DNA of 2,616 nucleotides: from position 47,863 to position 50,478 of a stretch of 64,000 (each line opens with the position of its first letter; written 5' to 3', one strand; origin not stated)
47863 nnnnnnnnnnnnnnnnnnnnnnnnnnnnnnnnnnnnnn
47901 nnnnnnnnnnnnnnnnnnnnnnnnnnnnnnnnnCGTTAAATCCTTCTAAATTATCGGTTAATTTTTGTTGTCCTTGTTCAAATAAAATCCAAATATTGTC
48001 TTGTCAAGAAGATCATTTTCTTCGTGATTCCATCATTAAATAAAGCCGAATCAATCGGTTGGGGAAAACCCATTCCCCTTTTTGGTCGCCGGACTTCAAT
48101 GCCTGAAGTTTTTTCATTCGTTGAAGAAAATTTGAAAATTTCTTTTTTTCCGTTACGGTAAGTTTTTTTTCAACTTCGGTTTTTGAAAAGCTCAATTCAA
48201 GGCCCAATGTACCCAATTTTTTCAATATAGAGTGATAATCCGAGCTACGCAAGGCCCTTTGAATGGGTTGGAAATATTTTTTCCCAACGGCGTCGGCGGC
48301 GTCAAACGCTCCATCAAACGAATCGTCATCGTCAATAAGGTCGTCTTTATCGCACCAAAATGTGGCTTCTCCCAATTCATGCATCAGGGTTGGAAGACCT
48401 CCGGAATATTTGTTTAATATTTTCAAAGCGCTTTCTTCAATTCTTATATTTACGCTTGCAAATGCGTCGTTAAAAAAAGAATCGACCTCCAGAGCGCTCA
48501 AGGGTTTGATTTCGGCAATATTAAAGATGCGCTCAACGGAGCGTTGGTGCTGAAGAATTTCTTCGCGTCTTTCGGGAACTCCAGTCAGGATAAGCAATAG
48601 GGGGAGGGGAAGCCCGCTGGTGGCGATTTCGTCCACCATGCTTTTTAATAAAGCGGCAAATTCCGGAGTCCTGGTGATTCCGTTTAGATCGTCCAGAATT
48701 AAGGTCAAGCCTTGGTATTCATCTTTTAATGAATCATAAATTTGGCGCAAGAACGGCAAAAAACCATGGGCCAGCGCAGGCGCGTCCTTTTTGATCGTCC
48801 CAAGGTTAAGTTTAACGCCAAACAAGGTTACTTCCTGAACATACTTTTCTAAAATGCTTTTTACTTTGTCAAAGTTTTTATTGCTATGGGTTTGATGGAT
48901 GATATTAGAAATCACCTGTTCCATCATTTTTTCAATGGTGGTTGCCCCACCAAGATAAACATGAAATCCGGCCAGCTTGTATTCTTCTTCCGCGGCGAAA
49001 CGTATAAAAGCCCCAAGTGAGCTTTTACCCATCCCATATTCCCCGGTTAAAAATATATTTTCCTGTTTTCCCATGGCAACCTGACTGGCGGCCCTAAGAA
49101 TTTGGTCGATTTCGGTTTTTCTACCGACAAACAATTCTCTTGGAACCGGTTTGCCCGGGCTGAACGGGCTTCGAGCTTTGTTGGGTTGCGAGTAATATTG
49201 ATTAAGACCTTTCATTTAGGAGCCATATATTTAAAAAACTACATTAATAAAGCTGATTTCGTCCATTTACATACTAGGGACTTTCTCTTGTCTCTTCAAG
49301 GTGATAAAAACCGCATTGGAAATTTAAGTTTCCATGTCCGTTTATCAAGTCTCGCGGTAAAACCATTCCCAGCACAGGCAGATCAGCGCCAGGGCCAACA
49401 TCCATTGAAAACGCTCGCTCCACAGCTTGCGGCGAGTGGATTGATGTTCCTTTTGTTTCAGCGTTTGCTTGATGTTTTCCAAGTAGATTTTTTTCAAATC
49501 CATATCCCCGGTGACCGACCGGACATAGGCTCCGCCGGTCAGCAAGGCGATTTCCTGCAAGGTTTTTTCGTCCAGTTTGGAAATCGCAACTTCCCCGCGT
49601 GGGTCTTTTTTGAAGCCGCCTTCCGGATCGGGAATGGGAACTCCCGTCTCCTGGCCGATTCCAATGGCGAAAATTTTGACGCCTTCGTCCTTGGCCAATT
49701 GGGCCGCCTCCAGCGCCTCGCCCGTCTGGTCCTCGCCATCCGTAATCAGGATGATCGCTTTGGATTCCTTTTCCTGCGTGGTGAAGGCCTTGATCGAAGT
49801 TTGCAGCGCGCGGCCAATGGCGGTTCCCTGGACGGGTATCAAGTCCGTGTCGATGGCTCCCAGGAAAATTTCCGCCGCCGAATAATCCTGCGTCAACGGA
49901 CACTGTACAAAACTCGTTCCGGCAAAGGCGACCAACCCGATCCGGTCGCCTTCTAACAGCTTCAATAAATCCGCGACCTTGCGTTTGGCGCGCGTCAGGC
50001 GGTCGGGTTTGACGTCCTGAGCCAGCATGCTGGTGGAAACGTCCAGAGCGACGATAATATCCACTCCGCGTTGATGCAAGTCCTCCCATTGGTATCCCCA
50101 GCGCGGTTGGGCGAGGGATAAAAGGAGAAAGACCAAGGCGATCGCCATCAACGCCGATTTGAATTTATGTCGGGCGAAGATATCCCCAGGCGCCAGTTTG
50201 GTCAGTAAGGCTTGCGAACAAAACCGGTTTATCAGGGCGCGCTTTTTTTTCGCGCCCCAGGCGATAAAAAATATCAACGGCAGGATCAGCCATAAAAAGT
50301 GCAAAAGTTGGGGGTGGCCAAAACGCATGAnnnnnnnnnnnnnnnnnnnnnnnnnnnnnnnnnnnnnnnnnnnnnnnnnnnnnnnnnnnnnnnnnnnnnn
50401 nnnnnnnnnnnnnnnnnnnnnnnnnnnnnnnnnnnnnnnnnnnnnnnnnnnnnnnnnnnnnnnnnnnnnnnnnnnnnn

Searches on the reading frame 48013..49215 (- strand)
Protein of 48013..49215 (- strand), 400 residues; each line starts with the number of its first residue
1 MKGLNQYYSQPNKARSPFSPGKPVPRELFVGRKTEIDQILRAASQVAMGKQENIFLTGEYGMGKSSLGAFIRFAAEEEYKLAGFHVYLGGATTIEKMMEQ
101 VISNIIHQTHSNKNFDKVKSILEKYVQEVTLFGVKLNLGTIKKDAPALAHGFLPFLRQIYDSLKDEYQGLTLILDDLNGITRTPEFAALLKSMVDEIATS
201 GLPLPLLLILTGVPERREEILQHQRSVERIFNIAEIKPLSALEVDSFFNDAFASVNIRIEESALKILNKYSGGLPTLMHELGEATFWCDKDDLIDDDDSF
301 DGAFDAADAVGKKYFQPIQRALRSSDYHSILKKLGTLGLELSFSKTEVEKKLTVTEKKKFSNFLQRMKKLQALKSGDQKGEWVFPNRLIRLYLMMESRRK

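Call 54: search_protein_families(library=pfam, proteins=[window:48013-49215:-], max_evalue=0.00001)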
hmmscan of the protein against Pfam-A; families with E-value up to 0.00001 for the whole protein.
window:48013-49215:- (400 aa): 2 families
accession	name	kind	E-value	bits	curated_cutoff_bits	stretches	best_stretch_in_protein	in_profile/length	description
PF13191.12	AAA_16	-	6e-11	43.6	32.6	1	29-199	2-161/167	AAA ATPase domain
PF10923.14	BrxC_BrxD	-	2.1e-08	34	22.2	1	28-130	26-132/414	BREX system ATP-binding protein BrxC/D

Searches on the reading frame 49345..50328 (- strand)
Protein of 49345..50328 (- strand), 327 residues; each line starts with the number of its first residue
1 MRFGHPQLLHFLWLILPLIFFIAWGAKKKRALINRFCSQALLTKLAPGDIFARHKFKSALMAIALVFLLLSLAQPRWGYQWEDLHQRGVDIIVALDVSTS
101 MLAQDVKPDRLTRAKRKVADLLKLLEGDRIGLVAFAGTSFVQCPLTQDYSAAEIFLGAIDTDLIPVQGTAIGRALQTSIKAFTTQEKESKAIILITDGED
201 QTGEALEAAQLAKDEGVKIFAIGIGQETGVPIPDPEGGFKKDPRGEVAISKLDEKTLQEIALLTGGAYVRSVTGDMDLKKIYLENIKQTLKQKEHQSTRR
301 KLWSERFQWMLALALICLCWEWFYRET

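Call 54: search_protein_families(library=pfam, proteins=[window:49345-50328:-], max_evalue=0.00001)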
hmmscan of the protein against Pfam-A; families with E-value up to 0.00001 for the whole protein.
window:49345-50328:- (327 aa): 2 families
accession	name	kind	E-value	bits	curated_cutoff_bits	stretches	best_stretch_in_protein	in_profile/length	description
PF00092.34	VWA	-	1.9e-20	74.2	23.8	1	90-227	1-142/174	von Willebrand factor type A domain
PF13519.12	VWA_2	-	2.2e-18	67.2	27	1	91-199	1-107/107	von Willebrand factor type A domain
